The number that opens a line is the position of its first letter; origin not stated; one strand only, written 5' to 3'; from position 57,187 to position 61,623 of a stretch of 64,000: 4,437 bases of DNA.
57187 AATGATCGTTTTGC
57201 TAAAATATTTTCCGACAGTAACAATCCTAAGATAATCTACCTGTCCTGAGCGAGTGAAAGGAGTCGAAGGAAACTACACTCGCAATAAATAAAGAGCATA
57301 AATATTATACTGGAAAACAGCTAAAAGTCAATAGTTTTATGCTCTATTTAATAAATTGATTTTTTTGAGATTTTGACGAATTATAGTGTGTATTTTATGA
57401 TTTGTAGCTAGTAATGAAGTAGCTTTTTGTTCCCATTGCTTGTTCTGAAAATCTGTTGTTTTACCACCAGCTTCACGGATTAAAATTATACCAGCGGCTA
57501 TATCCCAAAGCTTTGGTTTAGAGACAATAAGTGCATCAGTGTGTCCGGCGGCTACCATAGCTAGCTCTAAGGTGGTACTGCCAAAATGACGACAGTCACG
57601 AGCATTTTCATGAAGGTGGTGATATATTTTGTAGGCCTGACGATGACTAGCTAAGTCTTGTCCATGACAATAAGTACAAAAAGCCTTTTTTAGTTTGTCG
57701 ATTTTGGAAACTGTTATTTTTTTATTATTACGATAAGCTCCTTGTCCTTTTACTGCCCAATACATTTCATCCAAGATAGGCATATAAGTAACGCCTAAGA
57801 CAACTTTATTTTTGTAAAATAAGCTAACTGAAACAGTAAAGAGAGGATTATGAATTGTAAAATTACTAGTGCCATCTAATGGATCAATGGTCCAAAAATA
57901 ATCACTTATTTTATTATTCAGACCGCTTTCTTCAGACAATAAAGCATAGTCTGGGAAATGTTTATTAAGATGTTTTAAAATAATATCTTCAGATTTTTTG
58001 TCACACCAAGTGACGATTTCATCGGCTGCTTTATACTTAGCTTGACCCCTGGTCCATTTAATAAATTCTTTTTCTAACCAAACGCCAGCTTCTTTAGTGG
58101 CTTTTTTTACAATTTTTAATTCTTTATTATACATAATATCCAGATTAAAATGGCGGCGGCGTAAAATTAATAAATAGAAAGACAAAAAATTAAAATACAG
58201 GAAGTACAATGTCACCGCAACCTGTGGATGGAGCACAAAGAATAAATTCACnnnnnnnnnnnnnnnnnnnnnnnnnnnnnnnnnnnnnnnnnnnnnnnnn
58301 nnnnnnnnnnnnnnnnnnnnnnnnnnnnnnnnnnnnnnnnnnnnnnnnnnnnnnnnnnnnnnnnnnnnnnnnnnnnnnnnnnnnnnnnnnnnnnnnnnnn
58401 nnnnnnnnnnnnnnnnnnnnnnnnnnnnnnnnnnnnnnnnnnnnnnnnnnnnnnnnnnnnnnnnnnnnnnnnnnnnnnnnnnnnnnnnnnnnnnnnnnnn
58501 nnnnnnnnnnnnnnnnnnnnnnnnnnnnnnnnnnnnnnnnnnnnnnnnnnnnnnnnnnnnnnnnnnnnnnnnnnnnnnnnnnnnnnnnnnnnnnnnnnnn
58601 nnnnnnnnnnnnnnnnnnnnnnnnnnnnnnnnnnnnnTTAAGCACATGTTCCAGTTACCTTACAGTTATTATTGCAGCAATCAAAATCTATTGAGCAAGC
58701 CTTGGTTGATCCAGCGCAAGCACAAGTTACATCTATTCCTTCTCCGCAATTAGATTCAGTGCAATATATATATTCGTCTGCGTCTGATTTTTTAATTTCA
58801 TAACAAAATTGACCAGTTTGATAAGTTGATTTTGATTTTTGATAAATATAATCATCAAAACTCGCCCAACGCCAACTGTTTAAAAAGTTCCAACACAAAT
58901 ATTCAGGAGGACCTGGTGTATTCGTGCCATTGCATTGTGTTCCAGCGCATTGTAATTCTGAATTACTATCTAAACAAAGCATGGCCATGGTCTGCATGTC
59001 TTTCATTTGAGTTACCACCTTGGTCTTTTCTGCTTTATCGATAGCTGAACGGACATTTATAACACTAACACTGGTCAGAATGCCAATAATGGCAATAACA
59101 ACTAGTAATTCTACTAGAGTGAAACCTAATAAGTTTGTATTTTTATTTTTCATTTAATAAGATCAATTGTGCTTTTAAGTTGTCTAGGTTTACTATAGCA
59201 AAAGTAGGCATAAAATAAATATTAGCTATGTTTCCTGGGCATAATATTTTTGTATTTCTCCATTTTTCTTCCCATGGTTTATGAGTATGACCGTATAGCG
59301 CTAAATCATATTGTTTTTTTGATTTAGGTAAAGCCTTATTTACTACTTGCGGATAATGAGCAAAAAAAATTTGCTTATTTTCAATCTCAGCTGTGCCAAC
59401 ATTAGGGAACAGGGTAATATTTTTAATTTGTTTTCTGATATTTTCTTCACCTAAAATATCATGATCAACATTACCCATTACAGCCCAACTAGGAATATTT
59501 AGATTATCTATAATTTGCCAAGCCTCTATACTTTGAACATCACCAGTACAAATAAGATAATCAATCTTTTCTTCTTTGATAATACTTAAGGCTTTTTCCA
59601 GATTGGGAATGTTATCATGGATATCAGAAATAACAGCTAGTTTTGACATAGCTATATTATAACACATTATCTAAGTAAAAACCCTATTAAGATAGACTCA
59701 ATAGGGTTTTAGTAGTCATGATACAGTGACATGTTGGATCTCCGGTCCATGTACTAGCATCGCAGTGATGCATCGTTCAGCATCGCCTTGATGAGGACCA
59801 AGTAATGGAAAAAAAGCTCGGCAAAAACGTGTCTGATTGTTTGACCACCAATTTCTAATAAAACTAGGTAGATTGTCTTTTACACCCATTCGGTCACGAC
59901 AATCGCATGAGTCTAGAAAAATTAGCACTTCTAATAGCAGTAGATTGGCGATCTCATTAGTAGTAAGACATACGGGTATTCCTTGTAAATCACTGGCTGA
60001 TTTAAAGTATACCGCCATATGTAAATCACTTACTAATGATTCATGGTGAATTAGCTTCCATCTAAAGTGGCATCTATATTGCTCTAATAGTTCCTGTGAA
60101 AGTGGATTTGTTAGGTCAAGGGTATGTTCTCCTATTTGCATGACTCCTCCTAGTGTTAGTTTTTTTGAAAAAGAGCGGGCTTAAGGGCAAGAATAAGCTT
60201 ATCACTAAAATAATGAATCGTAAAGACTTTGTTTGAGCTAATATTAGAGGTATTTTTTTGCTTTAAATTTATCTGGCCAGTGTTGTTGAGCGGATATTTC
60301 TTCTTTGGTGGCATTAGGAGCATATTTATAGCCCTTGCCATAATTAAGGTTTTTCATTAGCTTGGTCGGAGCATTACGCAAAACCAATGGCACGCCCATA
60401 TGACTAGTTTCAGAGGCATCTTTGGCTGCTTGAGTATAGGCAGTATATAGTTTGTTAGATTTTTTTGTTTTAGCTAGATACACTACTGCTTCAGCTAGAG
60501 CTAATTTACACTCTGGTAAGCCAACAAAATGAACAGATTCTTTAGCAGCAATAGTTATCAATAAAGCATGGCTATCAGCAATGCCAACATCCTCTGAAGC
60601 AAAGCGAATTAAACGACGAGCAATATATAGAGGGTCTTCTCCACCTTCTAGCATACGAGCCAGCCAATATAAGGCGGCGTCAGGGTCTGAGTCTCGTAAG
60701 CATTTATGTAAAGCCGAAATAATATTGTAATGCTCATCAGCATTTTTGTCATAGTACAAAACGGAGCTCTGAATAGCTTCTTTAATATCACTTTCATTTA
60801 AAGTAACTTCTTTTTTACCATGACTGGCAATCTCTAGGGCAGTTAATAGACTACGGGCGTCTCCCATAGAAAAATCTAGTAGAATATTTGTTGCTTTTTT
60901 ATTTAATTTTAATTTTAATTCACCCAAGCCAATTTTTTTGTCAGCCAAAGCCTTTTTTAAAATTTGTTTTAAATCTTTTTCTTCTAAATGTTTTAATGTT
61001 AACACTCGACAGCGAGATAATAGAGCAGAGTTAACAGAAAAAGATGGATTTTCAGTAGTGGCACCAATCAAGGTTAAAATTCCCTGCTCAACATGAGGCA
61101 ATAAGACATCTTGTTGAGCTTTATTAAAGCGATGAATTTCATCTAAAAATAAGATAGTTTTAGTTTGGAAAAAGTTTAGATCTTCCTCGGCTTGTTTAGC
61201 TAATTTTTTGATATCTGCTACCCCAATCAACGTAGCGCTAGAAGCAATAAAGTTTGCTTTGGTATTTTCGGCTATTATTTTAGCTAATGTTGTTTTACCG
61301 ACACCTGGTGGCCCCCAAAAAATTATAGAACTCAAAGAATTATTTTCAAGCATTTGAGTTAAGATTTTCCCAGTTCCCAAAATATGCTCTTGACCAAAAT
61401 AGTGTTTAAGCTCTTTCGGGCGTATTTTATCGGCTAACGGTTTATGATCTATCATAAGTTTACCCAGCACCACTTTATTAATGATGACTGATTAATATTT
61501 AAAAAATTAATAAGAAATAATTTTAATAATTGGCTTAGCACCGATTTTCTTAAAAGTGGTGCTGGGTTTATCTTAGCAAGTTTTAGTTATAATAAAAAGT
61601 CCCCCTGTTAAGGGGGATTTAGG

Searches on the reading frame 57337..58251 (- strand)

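Call 22: search_protein_families(library=pfam, proteins=[window:57337-58251:-], max_evalue=0.001)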
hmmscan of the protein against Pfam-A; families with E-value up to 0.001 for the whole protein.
window:57337-58251:- (304 aa): 1 family
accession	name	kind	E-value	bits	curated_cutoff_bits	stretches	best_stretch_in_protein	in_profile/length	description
PF00459.30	Inositol_P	-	2.6e-59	201.4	27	1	46-293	7-264/271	Inositol monophosphatase family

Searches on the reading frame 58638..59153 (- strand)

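Call 22: search_protein_families(library=pfam, proteins=[window:58638-59153:-], max_evalue=0.001)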
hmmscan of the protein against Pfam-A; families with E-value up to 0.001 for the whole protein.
window:58638-59153:- (171 aa): 1 family
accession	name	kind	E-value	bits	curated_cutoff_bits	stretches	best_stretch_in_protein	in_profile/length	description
PF07963.17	N_methyl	-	4.9e-06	26.3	21.2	1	10-29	6-25/27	Prokaryotic N-terminal methylation motif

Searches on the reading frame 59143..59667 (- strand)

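Call 22: search_protein_families(library=pfam, proteins=[window:59143-59667:-], max_evalue=0.001)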
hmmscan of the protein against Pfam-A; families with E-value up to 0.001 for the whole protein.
window:59143-59667:- (174 aa): 3 families
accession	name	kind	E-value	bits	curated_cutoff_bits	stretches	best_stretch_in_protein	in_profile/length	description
PF12850.12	Metallophos_2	-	4.7e-25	88.8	27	1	9-162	2-152/154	Calcineurin-like phosphoesterase superfamily domain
PF00149.33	Metallophos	-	4.7e-11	43.9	21.5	1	9-104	2-114/191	Calcineurin-like phosphoesterase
PF14582.11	Metallophos_3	-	1.2e-06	28.5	28.2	0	7-48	5-46/259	Metallophosphoesterase, calcineurin superfamily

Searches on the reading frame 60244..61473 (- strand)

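Call 22: search_protein_families(library=pfam, proteins=[window:60244-61473:-], max_evalue=0.001)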
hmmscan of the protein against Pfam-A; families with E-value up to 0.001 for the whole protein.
window:60244-61473:- (409 aa): 17 families
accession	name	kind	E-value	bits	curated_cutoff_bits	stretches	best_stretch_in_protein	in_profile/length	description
PF12002.13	MgsA_C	-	2.1e-56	190.8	27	1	262-408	2-147/167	MgsA AAA+ ATPase C terminal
PF16193.11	AAA_assoc_2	-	2.6e-21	76.1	34.3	1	185-260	2-81/81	AAA C-terminal domain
PF05496.18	RuvB_N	-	1.6e-18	67.4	27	1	17-136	1-116/159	Holliday junction DNA helicase RuvB P-loop domain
PF00004.35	AAA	-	3.2e-17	63.6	21.2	1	50-157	1-125/131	ATPase family associated with various cellular activities (AAA)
PF07728.20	AAA_5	-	1e-07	32.5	22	1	50-142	2-104/139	AAA domain (dynein-related subfamily)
PF13173.12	AAA_14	-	6.5e-06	26.6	27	1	50-123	5-81/129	AAA domain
PF07724.20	AAA_2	-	1.1e-05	26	27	1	47-134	3-105/166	AAA domain (Cdc48 subfamily)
PF00158.32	Sigma54_activat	-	1.5e-05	25.2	20.2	0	105-142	94-131/168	Sigma-54 interaction domain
PF01078.27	Mg_chelatase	-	2.8e-05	24.1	20.3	0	49-68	24-43/207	Magnesium chelatase, subunit ChlI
PF20720.3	nSTAND3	-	3.5e-05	24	27.2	1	40-113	12-74/155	Novel STAND NTPase 3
PF13207.12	AAA_17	-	0.00019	22.2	27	1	54-97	2-45/136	AAA domain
PF13238.12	AAA_18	-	0.00023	22.1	29.4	1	50-126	1-61/128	AAA domain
PF04851.21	ResIII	-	0.00025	21.4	22.5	0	45-103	21-77/164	Type III restriction enzyme, res subunit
PF13177.12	DNA_pol3_delta2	-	0.00039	20.9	27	0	74-163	72-160/161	DNA polymerase III, delta subunit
PF13191.12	AAA_16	-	0.00049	21.1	32.6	0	46-74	23-51/167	AAA ATPase domain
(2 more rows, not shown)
